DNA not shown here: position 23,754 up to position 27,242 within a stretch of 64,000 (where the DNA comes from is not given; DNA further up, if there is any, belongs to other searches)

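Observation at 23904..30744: Candidate unclassified defence module: PLD-SNF2 helicase fusion + PglX/Eco57I-type adenine methyltransferase + small caspase-like protein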

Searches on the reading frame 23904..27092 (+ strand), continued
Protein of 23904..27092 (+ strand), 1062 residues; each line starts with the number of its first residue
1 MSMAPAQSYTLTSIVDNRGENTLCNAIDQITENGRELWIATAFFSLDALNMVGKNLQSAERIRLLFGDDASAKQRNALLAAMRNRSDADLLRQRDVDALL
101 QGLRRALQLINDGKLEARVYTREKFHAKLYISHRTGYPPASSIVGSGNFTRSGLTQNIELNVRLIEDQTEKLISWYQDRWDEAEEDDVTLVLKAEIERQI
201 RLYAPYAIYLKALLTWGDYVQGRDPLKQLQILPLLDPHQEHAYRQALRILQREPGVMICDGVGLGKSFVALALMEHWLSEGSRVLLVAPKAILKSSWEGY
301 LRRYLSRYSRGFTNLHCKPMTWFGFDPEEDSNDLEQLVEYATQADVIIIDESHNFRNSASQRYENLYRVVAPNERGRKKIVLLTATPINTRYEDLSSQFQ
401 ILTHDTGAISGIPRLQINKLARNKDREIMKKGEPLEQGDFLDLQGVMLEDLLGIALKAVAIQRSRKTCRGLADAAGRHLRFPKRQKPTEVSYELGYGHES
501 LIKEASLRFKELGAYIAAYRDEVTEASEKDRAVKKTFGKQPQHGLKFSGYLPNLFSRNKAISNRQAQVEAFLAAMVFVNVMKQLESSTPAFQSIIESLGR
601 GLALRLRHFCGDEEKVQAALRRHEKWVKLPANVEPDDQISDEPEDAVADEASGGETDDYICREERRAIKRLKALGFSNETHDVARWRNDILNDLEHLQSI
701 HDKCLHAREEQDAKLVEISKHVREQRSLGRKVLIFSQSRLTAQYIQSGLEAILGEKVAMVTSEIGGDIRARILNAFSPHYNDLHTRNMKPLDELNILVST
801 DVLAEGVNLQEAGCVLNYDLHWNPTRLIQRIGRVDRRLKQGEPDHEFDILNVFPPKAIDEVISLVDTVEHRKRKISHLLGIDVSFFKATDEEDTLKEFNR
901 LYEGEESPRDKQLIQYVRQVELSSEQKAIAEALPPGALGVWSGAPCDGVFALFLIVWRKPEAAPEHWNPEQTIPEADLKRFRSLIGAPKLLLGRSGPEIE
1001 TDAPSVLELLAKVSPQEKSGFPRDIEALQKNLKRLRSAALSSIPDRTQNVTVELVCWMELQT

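Call 20: find_encoding_contigs(protein=P0001, flank=10000, max_places=2)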
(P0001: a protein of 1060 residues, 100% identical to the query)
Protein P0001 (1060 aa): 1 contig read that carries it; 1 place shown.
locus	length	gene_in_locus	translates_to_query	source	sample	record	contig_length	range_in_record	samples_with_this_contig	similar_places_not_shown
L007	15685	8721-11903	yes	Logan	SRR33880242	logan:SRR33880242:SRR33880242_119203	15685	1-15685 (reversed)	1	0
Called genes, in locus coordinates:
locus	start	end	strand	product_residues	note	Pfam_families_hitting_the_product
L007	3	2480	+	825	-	?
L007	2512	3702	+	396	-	PF00149:Metallophos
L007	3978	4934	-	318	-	-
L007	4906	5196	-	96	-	-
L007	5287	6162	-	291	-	PF01471:PG_binding_1, PF01374:Glyco_hydro_46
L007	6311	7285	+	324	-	PF02653:BPD_transp_2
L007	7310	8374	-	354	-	PF14237:GYF_2, PF01987:AIM24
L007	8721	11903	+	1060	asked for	PF13091:PLDc_2, PF00176:SNF2-rel_dom (faint), PF04851:ResIII, PF00270:DEAD (weak), PF00271:Helicase_C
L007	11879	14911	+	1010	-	PF20473:MmeI_Mtase (weak), PF07669:Eco57I, PF02384:N6_Mtase, PF12950:TaqI_C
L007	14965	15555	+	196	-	PF20347:DUF6642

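Call 26: find_related_loci(query=window:23904-27092:+, collection=genome_contigs, flank=8000)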
Query window:23904-27092:+ (1062 aa) in genome_contigs; peptide patterns used: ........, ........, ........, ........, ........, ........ (x = any residue, [..] = any of these).
600 stretches matched a pattern (row limit reached: there are more); 571 encode a relative of the query (tblastn E <= 1e-3); the best 80 are kept; 80 distinct loci.
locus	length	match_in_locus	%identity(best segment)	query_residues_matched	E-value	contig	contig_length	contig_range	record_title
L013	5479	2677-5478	75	1-927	0e+0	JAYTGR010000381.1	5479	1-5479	MAG: Chthonomonadaceae bacterium isolate GFS_2368 GFS_2368_380, whole genome shotgun sequence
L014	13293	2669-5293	31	39-943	2e-110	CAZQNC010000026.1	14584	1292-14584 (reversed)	MAG TPA_asm: uncultured Thermoplasmatales archaeon isolate SRP141376_co2_261 genome assembly, contig: NODE_8148_length_1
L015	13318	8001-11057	30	5-1060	5e-109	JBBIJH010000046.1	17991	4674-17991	MAG: Ignavibacteriales bacterium isolate QH2F170213_bin_158 NODE_3430_length_17991_cov_4.264496, whole genome shotgun se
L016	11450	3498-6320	30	2-968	4e-107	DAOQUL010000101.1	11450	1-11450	MAG TPA_asm: Anaerolineales bacterium isolate AMR_MDS_1115 NODE_6364_length_11450_cov_8.766301, whole genome shotgun seq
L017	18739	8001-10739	32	11-954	2e-106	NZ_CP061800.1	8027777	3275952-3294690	Desulfonema magnum strain 4be13 chromosome, complete genome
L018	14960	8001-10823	32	11-967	3e-105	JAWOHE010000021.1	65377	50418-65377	MAG: bacterium isolate CWP4-2.bin.134 k191_3595261, whole genome shotgun sequence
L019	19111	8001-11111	29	14-1059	7e-105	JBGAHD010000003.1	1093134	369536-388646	MAG: Ahniellaceae bacterium isolate MAG_MBR_H10.40 MBRH10-40_opera_contig_11, whole genome shotgun sequence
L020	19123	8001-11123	29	5-1060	1e-104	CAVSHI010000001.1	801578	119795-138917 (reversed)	MAG: Ignavibacteriota bacterium isolate MFD01476.bin.1.124 genome assembly, contig: contig_11490, whole genome shotgun s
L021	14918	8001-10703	31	14-934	1e-103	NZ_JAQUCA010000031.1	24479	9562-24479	MAG: Giesbergeria sp. isolate STCSWMC_12 NODE_4804_length_24479_cov_18.853934_ST_CSWMC, whole genome shotgun sequence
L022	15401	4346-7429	31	14-1061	7e-104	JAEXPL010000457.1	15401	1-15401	MAG: Verrucomicrobia bacterium isolate OH_HBrB_185 k127_1111439, whole genome shotgun sequence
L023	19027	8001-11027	31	8-1060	8e-104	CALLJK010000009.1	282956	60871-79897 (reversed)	MAG: Candidatus Bipolaricaulota bacterium isolate S1_Bin_METABAT__319_1 genome assembly, contig: c_000000388631, whole g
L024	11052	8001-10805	31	4-960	3e-103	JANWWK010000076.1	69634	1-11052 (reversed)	MAG: Anaerolineales bacterium isolate SKYG2 k141_698500, whole genome shotgun sequence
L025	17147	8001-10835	30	14-954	2e-103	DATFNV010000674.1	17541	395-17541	MAG TPA_asm: Gemmataceae bacterium isolate SMAG_U9260 k141_435573, whole genome shotgun sequence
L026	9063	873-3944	31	14-1060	3e-113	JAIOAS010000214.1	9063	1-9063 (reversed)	MAG: Chloroflexota bacterium isolate S1bins155 c_000000000214, whole genome shotgun sequence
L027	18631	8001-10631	32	11-904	1e-102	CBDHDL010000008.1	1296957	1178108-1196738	MAG: Candidatus Poribacteria bacterium isolate 20da9595-a677-4a4b-9313-254fbc54331e genome assembly, contig: contig_8, w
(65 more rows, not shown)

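Call 38: search_solved_structures(query=window:23904-27092:+, max_evalue=0.001)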
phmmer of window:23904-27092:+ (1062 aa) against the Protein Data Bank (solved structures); distinct sequences matched with E-value up to 0.001: 20.
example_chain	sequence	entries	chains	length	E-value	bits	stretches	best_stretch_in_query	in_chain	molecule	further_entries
8so8_A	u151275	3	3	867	2.3e-07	32.2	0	237-398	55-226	RNA polymerase-associated protein RapA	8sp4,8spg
6bog_A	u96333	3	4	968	3.2e-07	31.7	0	237-398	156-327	RNA polymerase-associated protein RapA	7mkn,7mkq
7m8e_F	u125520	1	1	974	3.2e-07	31.7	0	237-398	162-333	RNA polymerase-associated protein RapA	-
4s20_K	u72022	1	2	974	3.3e-07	31.7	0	237-398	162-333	RNA polymerase-associated protein RapA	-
8t0l_F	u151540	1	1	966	2.1e-06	29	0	237-398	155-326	RNA polymerase-associated protein RapA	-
1hv8_A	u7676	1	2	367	4.6e-06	27.9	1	792-842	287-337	PUTATIVE ATP-DEPENDENT RNA HELICASE MJ0669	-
1fuk_A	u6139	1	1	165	1.8e-05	25.9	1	794-841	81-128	EUKARYOTIC INITIATION FACTOR 4A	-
1fuu_A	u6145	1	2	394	7.3e-05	23.9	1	794-841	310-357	YEAST INITIATION FACTOR 4A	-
2vso_A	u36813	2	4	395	7.3e-05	23.9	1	794-841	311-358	ATP-DEPENDENT RNA HELICASE EIF4A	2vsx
9i9f_A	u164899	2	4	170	7.8e-05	23.8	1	794-841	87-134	Eukaryotic initiation factor 4A-I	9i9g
1z63_A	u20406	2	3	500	0.00025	22.1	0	235-402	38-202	Helicase of the snf2/rad54 family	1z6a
2zu6_A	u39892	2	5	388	0.00027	22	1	795-840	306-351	Eukaryotic initiation factor 4A-I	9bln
9dts_A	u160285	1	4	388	0.00027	22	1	795-840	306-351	Eukaryotic initiation factor 4A-I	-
6xki_A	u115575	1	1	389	0.00027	22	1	795-840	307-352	Eukaryotic initiation factor 4A-I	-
5zc9_A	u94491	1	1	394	0.00027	22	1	795-840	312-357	Eukaryotic initiation factor 4A-I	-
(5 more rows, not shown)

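Call 53: search_dna_similar(query=window:23904-27092:+, collection=plasmids, mode=protein, max_rows=15)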
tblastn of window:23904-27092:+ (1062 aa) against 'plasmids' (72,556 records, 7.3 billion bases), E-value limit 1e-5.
Records with a match: 468; places in all: 494; records where one place covers at least 80% of the query: 25.
Best place of each record, by identity: <60% 468.
By first word of the organism name: Thermus 28; Rhodococcus 25; Acinetobacter 22; Deinococcus 20; Enterococcus 19; Listeria 17; Nostoc 16; Bacillus 16; Escherichia 14; Halobacterium 12; and 148 more.
By predicted mobility (MOB-suite, as given by PLSDB): non-mobilizable 288; mobilizable 105; conjugative 75.
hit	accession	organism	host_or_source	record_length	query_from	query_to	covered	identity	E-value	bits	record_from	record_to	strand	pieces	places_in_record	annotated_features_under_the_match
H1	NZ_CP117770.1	Nostoc sp. UHCC 0926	whole organism,lichen surface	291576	11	953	89%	26.9%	3e-57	224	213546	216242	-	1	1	helicase-related protein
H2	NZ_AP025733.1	Nostoc cf. commune SO-36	-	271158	32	955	87%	27.0%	4e-56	221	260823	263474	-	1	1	helicase-related protein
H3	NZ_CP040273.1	Nostoc sp. C052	Blasia pusilla,pure culture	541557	32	955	87%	26.7%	7e-56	220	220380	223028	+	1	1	helicase-related protein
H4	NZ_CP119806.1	Halorussus lipolyticus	cell culture,coastal saline-alkali land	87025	12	904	84%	26.6%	5e-54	214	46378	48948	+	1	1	helicase-related protein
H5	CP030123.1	Brasilonema octagenarum UFV-E1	Eucalyptus grandis,mixed culture,leaves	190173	30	901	82%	27.3%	5e-58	227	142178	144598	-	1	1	helicase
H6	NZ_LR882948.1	Planktothrix agardhii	-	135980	15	919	85%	26.1%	5e-55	218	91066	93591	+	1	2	SNF2-related protein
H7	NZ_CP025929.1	Microcystis aeruginosa NIES-2481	cell culture,freshwater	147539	15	920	85%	25.6%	1e-51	207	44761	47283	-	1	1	helicase-related protein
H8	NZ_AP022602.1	Mycobacterium gallinarum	-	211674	17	836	77%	28.3%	2e-43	180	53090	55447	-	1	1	helicase-related protein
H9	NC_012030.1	Halorubrum lacusprofundi ATCC 49239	-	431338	14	881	82%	26.7%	3e-50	202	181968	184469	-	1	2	helicase-related protein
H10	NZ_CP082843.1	Prevotella nigrescens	-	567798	12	940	87%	24.9%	4e-38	163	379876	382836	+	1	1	helicase-related protein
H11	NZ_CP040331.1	Natrinema versiforme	-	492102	12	913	85%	25.5%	1e-50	203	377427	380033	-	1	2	helicase-related protein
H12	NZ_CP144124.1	Halalkalicoccus sp. CGA53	cell culture,sediment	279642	14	882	82%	26.4%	2e-46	190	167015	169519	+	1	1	helicase-related protein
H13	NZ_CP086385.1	Deinococcus radiophilus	Harpadon nehereus,cell culture,2 Mrad ...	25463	21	901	68%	31.5%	2e-32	276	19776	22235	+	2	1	helicase-related protein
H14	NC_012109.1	Desulforapulum autotrophicum HRM2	-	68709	14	940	87%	24.6%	2e-36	158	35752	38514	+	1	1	helicase-related protein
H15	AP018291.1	Calothrix sp. NIES-4105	-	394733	125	953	78%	27.5%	4e-59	231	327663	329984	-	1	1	putative helicase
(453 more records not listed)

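Call 54: get_annotated_region(hit=H1, flank=7000)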
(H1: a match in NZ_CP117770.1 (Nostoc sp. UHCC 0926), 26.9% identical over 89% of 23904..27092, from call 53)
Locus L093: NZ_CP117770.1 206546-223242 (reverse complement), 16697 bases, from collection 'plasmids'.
description: Nostoc sp. UHCC 0926 plasmid pn2, complete sequence
organism: Nostoc sp. UHCC 0926 (NCBI taxid 3025190)
taxonomy: Bacteria; Cyanobacteriota; Cyanophyceae; Nostocales; Nostocaceae; Nostoc; Nostoc sp. UHCC 0926
host: -; source: whole organism,lichen surface; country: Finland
typing (MOB-suite, as given by PLSDB): non-mobilizable; replicon rep_cluster_1678; mating-pair formation MPF_T
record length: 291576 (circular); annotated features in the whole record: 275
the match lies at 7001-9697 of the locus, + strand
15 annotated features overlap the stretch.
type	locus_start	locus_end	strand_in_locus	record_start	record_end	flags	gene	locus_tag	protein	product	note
CDS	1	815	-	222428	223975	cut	-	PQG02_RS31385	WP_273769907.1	FAD-binding domain-containing protein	-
CDS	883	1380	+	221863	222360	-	-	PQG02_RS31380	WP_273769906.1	hypothetical protein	-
CDS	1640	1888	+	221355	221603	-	-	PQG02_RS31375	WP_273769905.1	helix-turn-helix transcriptional regulator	-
CDS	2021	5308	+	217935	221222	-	-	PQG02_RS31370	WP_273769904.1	TaqI-like C-terminal specificity domain-containing protein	-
CDS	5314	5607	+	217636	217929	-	-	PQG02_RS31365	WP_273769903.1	hypothetical protein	-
CDS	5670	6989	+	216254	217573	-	-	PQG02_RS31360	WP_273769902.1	hypothetical protein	-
CDS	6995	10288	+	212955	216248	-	-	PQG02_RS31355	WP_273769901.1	helicase-related protein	-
CDS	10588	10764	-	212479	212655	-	-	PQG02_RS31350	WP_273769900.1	hypothetical protein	-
CDS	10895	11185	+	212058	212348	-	-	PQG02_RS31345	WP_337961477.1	EVE domain-containing protein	-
CDS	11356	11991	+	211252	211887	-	-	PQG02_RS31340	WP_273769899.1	deoxynucleoside kinase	-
CDS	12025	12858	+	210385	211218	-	-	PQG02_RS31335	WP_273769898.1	viperin family antiviral radical SAM protein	-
CDS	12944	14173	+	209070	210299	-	-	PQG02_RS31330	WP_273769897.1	UvrD-helicase domain-containing protein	-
CDS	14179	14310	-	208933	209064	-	-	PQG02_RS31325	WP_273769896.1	hypothetical protein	-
CDS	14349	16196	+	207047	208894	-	-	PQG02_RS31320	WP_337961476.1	3'-5' exonuclease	-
CDS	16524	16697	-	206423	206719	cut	-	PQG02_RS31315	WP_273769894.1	hypothetical protein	-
